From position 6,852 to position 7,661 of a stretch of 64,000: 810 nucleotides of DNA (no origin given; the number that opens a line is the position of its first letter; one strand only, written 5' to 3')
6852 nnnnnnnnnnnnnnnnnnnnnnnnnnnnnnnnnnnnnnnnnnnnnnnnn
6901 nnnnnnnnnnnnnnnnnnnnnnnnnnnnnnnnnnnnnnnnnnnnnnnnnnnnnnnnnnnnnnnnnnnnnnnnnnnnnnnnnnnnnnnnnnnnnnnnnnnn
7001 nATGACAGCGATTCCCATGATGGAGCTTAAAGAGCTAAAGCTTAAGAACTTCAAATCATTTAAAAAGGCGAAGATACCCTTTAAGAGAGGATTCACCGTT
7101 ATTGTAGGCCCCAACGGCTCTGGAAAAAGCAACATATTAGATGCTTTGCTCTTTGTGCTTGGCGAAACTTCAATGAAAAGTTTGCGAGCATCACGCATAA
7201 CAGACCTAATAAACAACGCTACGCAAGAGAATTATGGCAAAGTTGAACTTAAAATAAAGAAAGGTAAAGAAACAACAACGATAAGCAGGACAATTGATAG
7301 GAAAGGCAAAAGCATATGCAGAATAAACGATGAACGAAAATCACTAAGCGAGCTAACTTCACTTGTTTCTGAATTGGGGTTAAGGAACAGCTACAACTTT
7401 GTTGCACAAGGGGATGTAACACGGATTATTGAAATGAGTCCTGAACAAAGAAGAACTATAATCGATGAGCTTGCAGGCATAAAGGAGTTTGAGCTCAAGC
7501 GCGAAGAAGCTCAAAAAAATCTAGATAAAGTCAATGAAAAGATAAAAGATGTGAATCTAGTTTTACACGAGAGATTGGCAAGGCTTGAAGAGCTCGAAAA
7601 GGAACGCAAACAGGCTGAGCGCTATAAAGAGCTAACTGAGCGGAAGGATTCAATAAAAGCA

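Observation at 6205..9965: SMC-headed ATPase with a Rad50-type CPVC zinc hook instead of a hinge, translationally coupled to a polytopic membrane protein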

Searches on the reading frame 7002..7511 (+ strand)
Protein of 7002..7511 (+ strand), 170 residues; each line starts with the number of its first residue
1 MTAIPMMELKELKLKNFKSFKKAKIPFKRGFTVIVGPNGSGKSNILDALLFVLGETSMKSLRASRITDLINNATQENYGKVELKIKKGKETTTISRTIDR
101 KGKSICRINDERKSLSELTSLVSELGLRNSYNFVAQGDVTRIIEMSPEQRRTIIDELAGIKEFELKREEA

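Call 11: search_protein_families(library=ncbifam, proteins=[window:7002-7511:+], max_evalue=0.01)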
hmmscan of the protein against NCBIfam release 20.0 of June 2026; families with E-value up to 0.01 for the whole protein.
window:7002-7511:+ (170 aa): 34 families (the best 25 are shown)
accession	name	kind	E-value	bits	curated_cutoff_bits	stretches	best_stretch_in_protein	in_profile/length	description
TIGR02169.1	SMC_prok_A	equivalog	5.2e-59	200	729.4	1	9-170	2-176/1165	chromosome segregation protein SMC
TIGR02168.1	SMC_prok_B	equivalog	1.4e-43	148.9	567.35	1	9-170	2-177/1181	chromosome segregation protein SMC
TIGR00611.2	recf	equivalog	2.2e-22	79.7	172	1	9-157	1-141/339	DNA replication/repair protein RecF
NF003034.1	PRK03918.1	equivalog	2.1e-21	75.7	700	1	7-165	1-162/878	DNA double-strand break repair ATPase Rad50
NF002244.0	PRK01156.1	equivalog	1e-19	70.2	847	1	7-164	1-165/895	DNA double-strand break repair ATPase Rad50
NF002572.0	PRK02224.1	equivalog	3.5e-19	68.6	1087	1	7-169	1-170/888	DNA double-strand break repair ATPase Rad50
NF041035.1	Rad50_Halo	equivalog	9.9e-19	67.2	1000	1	7-169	1-170/883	DNA double-strand break repair ATPase Rad50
NF041034.1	Rad50_Sulf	equivalog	2.3e-16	58.9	1000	1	7-116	1-103/872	DNA double-strand break repair ATPase Rad50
TIGR00634.1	recN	equivalog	9.8e-15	54.5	407.85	1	9-162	2-158/563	DNA repair protein RecN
NF053563.1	Rkd4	equivalog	3.1e-14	52.1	860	1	9-125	3-121/747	arcadin-4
NF010680.0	PRK14079.1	equivalog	4e-13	49.1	386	1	7-157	1-136/349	recombination protein F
NF041760.1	PtuA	equivalog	9.1e-13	47.9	500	1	7-106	50-152/524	retron Ec78 anti-phage system effector ATPase PtuA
NF045487.1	ASRP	equivalog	2.2e-10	39.8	300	1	20-106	5-82/593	archaea-specific SMC-related protein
TIGR00618.1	sbcc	subfamily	3.4e-09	35.2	478.5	1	7-99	1-96/1043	exonuclease subunit SbcC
NF045780.1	TrlF_fam_ATP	equivalog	6.8e-09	35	350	1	10-166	291-455/944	TrlF family AAA-like ATPase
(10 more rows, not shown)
